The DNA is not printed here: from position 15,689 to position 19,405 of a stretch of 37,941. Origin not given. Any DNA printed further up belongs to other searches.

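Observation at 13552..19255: Candidate undescribed system: small 2-TM protein + catalytically degenerate isoprenyl-diphosphate-synthase-fold protein + 1138-aa kinase-like/pseudo-receiver giant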

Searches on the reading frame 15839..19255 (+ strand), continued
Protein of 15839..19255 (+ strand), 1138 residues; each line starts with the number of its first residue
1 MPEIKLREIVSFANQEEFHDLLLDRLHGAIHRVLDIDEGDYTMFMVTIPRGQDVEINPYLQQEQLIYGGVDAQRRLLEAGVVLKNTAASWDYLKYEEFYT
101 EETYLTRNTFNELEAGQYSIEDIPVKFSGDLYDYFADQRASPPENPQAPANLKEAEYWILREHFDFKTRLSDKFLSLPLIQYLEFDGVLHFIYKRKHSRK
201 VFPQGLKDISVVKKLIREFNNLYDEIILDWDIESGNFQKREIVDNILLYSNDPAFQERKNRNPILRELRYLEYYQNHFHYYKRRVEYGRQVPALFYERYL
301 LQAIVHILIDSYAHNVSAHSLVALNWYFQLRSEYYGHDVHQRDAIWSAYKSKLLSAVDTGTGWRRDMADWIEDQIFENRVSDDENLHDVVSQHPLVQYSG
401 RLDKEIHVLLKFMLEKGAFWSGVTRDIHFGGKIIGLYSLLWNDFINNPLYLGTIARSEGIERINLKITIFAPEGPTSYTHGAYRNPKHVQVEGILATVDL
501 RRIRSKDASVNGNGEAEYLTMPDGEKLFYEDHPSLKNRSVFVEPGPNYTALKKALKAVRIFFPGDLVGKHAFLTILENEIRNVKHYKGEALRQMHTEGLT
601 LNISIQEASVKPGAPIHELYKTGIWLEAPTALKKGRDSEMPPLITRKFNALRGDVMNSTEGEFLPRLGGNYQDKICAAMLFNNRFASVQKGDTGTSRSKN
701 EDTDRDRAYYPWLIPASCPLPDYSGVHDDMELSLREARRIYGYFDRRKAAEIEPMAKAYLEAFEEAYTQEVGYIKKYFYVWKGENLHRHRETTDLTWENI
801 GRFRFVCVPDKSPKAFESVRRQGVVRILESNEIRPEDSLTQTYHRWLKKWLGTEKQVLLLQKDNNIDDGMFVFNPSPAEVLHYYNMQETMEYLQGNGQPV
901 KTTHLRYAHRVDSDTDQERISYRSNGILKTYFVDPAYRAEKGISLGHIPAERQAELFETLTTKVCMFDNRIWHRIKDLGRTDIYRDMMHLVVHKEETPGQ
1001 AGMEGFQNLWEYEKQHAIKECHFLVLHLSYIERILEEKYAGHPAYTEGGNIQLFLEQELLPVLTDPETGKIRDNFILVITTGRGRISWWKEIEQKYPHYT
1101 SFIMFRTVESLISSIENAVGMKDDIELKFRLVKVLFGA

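Call 28: search_protein_families(library=pfam, proteins=[L018:13280-14194:+, L018:14191-14988:+, L018:14924-16465:+, L018:16506-17042:+, L027:16641-19058:+, L068:7763-9043:+, L068:12576-13427:+, L068:15728-16444:+, L068:16446-18980:+, L018:8272-9648:+], max_evalue=0.1)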
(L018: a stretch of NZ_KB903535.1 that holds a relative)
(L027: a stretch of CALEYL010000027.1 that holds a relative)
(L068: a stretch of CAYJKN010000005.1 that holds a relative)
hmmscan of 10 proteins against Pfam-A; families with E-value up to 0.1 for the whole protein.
L018:13280-14194:+ (304 aa): 0 families

L018:14191-14988:+ (265 aa): 0 families

L018:14924-16465:+ (513 aa): 12 families
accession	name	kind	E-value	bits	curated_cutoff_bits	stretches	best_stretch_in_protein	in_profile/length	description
PF00158.32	Sigma54_activat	-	1.7e-58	197.5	20.2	1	165-331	2-167/168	Sigma-54 interaction domain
PF14532.12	Sigma54_activ_2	-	2.5e-21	76.8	25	1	165-336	1-138/138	Sigma-54 interaction domain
PF00072.30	Response_reg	-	7.7e-17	61.9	30.2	1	18-120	1-100/111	Response regulator receiver domain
PF25601.1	AAA_lid_14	-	4.5e-14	52.5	27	1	337-413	1-79/87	AAA+ ATPase lid domain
PF07724.20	AAA_2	-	3.5e-05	24.4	27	1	185-286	2-104/166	AAA domain (Cdc48 subfamily)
PF07728.20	AAA_5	-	0.00014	22.3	22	1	189-308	2-124/139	AAA domain (dynein-related subfamily)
PF01078.27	Mg_chelatase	-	0.00037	20.4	20.3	1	243-304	92-155/207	Magnesium chelatase, subunit ChlI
PF00004.35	AAA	-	0.0012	19.8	21.2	1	189-319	1-124/131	ATPase family associated with various cellular activities (AAA)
PF00063.27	Myosin_head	-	0.013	14.2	33.3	1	179-232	78-131/679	Myosin head (motor domain)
PF13191.12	AAA_16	-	0.018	16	32.6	1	164-213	2-51/167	AAA ATPase domain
PF20720.3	nSTAND3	-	0.019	15.1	27.2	1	187-226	18-55/155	Novel STAND NTPase 3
PF04413.22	Glycos_transf_N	-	0.022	14.7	23.9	0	166-209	27-68/179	3-Deoxy-D-manno-octulosonic-acid transferase (kdotransferase)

L018:16506-17042:+ (178 aa): 0 families

L027:16641-19058:+ (805 aa): 6 families
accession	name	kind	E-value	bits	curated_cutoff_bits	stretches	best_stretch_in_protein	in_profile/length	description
PF19964.5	EAD11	-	5.5e-10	39.5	26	1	723-800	2-80/80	Effector-associated domain 11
PF13855.12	LRR_8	-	1.4e-09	38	27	1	635-675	19-61/61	Leucine rich repeat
PF12799.13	LRR_4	-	1.1e-06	29.2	27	2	641-676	2-40/44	Leucine Rich repeats (2 copies)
PF00560.39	LRR_1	-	3.9e-05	23.4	20.6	0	664-683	1-21/23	Leucine Rich Repeat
PF23598.1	LRR_14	-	0.0005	19.4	40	1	622-686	52-114/353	Leucine-rich repeat region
PF13516.12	LRR_6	-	0.093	13.3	23.4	0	663-675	3-15/24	Leucine Rich repeat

L068:7763-9043:+ (426 aa): 1 family
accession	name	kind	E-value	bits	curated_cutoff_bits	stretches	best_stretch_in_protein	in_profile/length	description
PF13847.12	Methyltransf_31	-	0.0022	18.1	27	1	282-356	48-114/145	Methyltransferase domain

L068:12576-13427:+ (283 aa): 1 family
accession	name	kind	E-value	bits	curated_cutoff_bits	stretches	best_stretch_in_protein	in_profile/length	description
PF10612.14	Spore-coat_CotZ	-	0.048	14.2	24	1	202-259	14-70/159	Spore coat protein Z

L068:15728-16444:+ (238 aa): 1 family
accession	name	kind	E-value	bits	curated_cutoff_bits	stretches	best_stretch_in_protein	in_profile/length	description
PF10044.14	LIN52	-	0.069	14.3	22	0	46-93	34-81/93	Retinal tissue protein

L068:16446-18980:+ (844 aa): 5 families
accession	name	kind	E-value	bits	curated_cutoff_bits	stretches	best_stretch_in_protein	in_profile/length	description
PF24391.1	HD-CE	-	1.8e-13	51.2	27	1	182-398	6-237/263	HD-CE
PF19974.5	TCAD9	-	7.3e-13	48.9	40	2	687-750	285-349/429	Ternary complex associated domain 9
PF01636.29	APH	-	9.4e-09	35.8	23.2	1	675-751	150-222/239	Phosphotransferase enzyme family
PF01966.28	HD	-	8.7e-05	23.2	22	1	202-238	15-48/116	HD domain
PF01163.29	RIO1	-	0.0017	18.5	22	1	684-724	108-149/187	RIO domain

L018:8272-9648:+ (458 aa): 1 family
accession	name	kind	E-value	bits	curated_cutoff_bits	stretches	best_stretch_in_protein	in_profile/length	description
PF00348.22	polyprenyl_synt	-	0.00012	21.8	27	1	215-323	133-238/251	Polyprenyl synthetase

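Call 31: predict_structure(alignment_id=A3)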
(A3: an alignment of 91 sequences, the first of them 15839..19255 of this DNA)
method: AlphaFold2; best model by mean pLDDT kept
length: 1138 residues; sequences in the alignment: 91
mean_pLDDT: 84.2   pTM: 0.78
mean pLDDT of the five models: 84.2, 83.9, 82.1, 81.6, 80.7
residues with pLDDT >= 90: 491; 70-90: 472; 50-70: 168; < 50: 7
segments of 3 or more residues with pLDDT < 50: 1-3
pLDDT, mean of each block of 10 residues (from residue 1): 57 85 94 90 92 71 84 89 87 85 64 87 90 87 85 90 85 92 88 93 87 93 85 53 61 66 87 82 73 83 90 78 86 74 67 66 62 60 53 77 88 83 69 92 93 85 96 74 88 96 84 74 89 87 95 96 90 95 91 93 97 89 96 81 93 83 85 96 92 79 89 95 82 86 62 83 91 96 92 85 91 86 88 88 93 90 81 88 88 75 86 73 84 73 73 93 95 86 90 82 62 92 95 91 85 94 91 92 77 87 85 83 90 85
secondary structure, 60 per line:
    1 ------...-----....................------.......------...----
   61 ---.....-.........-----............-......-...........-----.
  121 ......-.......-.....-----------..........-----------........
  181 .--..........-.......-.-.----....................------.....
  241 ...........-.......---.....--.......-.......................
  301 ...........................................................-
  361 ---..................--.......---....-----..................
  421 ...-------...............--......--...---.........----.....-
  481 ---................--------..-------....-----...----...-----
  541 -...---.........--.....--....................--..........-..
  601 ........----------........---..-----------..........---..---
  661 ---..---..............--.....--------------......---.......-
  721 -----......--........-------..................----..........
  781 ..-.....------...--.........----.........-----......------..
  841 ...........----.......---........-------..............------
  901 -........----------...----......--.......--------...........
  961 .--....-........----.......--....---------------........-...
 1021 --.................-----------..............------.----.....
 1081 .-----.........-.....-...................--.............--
elements in order (helices of 4 or more, strands of 3 or more residues): E7-9 H15-34 E41-47 E54-56 E64-68 H70-78 H84-95 E97-99 H104-114 H120-126 E128-130 H131-134 H136-140 H152-161 E173-181 E184-193 H195-201 H210-229 H236-251 H253-259 H263-267 H270-276 H278-359 H364-381 H384-390 H394-397 H403-423 E431-435 H436-445 H448-453 E462-470 H475-479 E484-499 E517-520 E526-528 E542-544 H548-556 E559-563 H566-585 H588-597 E599-608 E619-626 H643-652 H669-682 H685-689 H704-709 E713-719 E726-731 H734-741 H749-766 E771-782 E784-788 E803-808 H813-821 E827-829 H839-851 E856-862 E866-873 E881-885 H886-894 E902-909 E920-922 H927-932 H935-941 H950-961 E964-967 H969-976 H981-987 E990-993 H1009-1016 E1023-1027 H1028-1039 H1051-1063 E1076-1081 H1087-1095 H1097-1101 E1103-1107 H1108-1121 H1124-1136

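Call 33: search_solved_structures(query=A1, max_evalue=10, show_alignments=3)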
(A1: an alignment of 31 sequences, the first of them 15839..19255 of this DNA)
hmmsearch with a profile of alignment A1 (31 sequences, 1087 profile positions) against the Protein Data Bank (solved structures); distinct sequences matched with E-value up to 10: 0.

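Call 34: fold_search(model_id=the predicted structure, library=pdb)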
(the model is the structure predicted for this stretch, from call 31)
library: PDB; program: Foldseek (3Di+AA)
matches with E <= 10: 323; with E <= 0.001: 0
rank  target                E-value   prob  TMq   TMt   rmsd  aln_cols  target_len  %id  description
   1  9a5d_A                1.8e-02  0.41  0.10  0.16  34.7       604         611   10  Integrative model of WALK-YYCH by crosslinking MS and deep learning (released 2024-09-18)
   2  5kca                  1.4e-01  0.12  0.08  0.11  25.2       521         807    7  Crystal structure of the Cbln1 C1q domain trimer in complex with the amino-terminal domain (ATD) of iGluR Delta-2 (GluD2 (released 2016-07-27)
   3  9y83_B                1.6e-01  0.11  0.07  0.16  20.7       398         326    8  Crystal structure of Ornithine carbamoyltransferase from Burkholderia xenovorans (released 2025-09-24)
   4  5o22_C                3.1e-01  0.08  0.07  0.18  19.4       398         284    6  E. coli FolD in complex with carolacton (released 2018-02-28)
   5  6rh7_A                3.4e-01  0.38  0.09  0.33  16.4       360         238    8  Revisiting pH-gated conformational switch. Complex HK853 mutant H260A -RR468 mutant D53A pH 7.5 (released 2020-02-19)
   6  6yw9_B                3.4e-01  0.10  0.07  0.17  20.5       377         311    8  Arabidopsis aspartate transcarbamoylase mutant F161A complex with PALA (released 2021-03-03)
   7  3ldn_A                3.6e-01  0.04  0.04  0.09  24.7       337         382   10  Crystal structure of human GRP78 (70kDa heat shock protein 5 / BIP) ATPase domain in apo form (released 2011-01-26)
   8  7mif_C                3.8e-01  0.11  0.08  0.14  20.9       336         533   10  Human CTPS1 bound to inhibitor R80 (released 2021-10-13)
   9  3bjn                  4.4e-01  0.30  0.08  0.35  11.7       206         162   10  Crystal structure of C-terminal domain of putative transcriptional regulator from Vibrio cholerae, targeted domain 79-24 (released 2007-12-11)
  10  3r4k_B                4.4e-01  0.20  0.08  0.24  11.4       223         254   12  Crystal structure of a putative ICLR transcriptional regulator (TM1040_3717) from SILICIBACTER SP. TM1040 at 2.46 A re (released 2011-04-13)
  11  2ia2_B                4.6e-01  0.28  0.08  0.27  13.3       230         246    8  The crystal structure of a putative transcriptional regulator RHA06195 from Rhodococcus sp. RHA1 (released 2006-10-10)
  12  1td5_C                4.6e-01  0.20  0.08  0.31  14.3       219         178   10  Crystal Structure of the Ligand Binding Domain of E. coli IclR. (released 2004-07-13)
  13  3r4k_A                4.6e-01  0.12  0.07  0.21  13.0       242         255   12  Crystal structure of a putative ICLR transcriptional regulator (TM1040_3717) from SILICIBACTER SP. TM1040 at 2.46 A re (released 2011-04-13)
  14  5oi9_B                4.6e-01  0.02  0.05  0.11  21.6       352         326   10  Trichoplax adhaerens STIL N-terminal domain (released 2018-04-18)
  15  2iks_B                5.6e-01  0.06  0.06  0.16  21.4       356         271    9  Crystal structure of N-terminal truncated DNA-binding transcriptional dual regulator from Escherichia coli K12 (released 2006-10-31)
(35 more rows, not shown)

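Call 37: search_protein_families(library=pfam, alignment_id=A1, max_evalue=1)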
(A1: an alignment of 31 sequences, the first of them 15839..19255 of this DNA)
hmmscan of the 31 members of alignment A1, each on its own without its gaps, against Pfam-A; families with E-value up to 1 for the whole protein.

A. member 1, window:15839-19255:+ (1138 aa): 0 families

B. families by the number of members that match (of 31 scanned): 21 families
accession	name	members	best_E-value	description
PF06107.17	DUF951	2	0.08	Bacterial protein of unknown function (DUF951)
PF05832.17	DUF846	2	0.2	Eukaryotic protein of unknown function (DUF846)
PF03496.20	ADPrib_exo_Tox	1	0.0085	ADP-ribosyltransferase exoenzyme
PF13089.11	PP_kinase_N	1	0.0087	Polyphosphate kinase N-terminal domain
PF09424.15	YqeY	1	0.0095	Yqey-like protein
PF20765.3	Phage_tail_terminator_8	1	0.011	Phage tail terminator protein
PF02244.21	Propep_M14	1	0.048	Carboxypeptidase activation peptide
PF13797.11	Post_transc_reg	1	0.059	Post-transcriptional regulator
PF20361.3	DUF6656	1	0.06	Family of unknown function (DUF6656)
PF16185.10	MTABC_N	1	0.069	Mitochondrial ABC-transporter N-terminal five TM region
PF08797.16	HIRAN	1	0.073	HIRAN domain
PF23426.1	DUF7114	1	0.099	Family of unknown function (DUF7114)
PF02861.25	Clp_N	1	0.14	Clp amino terminal domain, pathogenicity island component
PF10950.13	Organ_specific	1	0.16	Organ specific protein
PF23792.1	CD1375-like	1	0.17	CD1375-like protein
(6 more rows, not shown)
